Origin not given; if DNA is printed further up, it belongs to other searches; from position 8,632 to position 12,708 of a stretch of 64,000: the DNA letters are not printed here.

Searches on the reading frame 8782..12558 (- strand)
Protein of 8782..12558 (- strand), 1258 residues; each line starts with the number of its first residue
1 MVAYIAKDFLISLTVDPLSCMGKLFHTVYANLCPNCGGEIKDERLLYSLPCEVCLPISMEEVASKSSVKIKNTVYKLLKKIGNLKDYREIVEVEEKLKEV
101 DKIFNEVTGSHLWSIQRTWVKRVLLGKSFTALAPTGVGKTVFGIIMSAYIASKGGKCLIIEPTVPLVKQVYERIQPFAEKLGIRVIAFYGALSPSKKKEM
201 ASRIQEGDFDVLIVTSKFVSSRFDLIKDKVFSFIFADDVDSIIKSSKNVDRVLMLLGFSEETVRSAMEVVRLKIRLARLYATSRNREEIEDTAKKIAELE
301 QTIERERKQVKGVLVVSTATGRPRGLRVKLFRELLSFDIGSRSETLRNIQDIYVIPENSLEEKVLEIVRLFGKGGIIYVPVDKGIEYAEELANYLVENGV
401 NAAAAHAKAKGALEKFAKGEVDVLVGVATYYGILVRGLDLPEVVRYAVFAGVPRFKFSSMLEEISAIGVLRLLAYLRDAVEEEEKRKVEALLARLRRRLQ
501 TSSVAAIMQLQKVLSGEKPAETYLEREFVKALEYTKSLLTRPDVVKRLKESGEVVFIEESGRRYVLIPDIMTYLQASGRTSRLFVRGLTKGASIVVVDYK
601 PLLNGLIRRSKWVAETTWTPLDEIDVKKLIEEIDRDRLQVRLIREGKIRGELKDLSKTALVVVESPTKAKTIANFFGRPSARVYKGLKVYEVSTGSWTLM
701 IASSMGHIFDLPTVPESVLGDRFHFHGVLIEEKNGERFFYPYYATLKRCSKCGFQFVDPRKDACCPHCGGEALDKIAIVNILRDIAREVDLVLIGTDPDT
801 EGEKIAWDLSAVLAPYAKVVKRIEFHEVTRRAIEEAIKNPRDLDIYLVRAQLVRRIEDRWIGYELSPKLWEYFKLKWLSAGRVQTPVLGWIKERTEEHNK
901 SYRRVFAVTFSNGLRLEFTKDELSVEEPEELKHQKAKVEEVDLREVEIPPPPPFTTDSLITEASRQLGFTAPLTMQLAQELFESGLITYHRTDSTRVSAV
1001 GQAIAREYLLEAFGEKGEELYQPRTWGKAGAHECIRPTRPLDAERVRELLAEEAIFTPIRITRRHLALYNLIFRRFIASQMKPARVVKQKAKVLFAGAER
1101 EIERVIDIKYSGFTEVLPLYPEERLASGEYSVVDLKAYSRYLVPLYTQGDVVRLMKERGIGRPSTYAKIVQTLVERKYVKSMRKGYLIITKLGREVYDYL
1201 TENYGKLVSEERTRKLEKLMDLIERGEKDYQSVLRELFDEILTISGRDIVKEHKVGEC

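Call 5: search_protein_families(library=pfam, proteins=[window:8782-12558:-], max_evalue=0.01)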
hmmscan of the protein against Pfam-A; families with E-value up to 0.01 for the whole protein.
window:8782-12558:- (1258 aa): 8 families
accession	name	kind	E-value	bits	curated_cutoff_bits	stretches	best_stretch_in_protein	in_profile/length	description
PF01131.25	Topoisom_bac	-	8.7e-89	298.8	35.1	1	844-1234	3-410/411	DNA topoisomerase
PF01751.28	Toprim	-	2.2e-18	66.6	23.1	1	660-827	2-95/96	Toprim domain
PF00270.35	DEAD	-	1.3e-15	57.9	26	1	114-245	2-132/167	DEAD/DEAH box helicase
PF17915.7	zf_Rg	-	1.4e-12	47.3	25.5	1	27-61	4-37/49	Reverse gyrase zinc finger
PF00271.37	Helicase_C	-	1.4e-07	32.2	23.5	1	151-216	12-73/110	Helicase conserved C-terminal domain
PF04851.21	ResIII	-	1e-05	26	22.5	1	127-223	24-114/164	Type III restriction enzyme, res subunit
PF12172.15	zf-ChsH2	-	6.5e-05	23.1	23.2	1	747-774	12-37/37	ChsH2, rubredoxin-like zinc ribbon domain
PF13248.11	Zn_ribbon_3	-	0.0072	16.2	27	0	747-770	3-24/26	zinc-ribbon domain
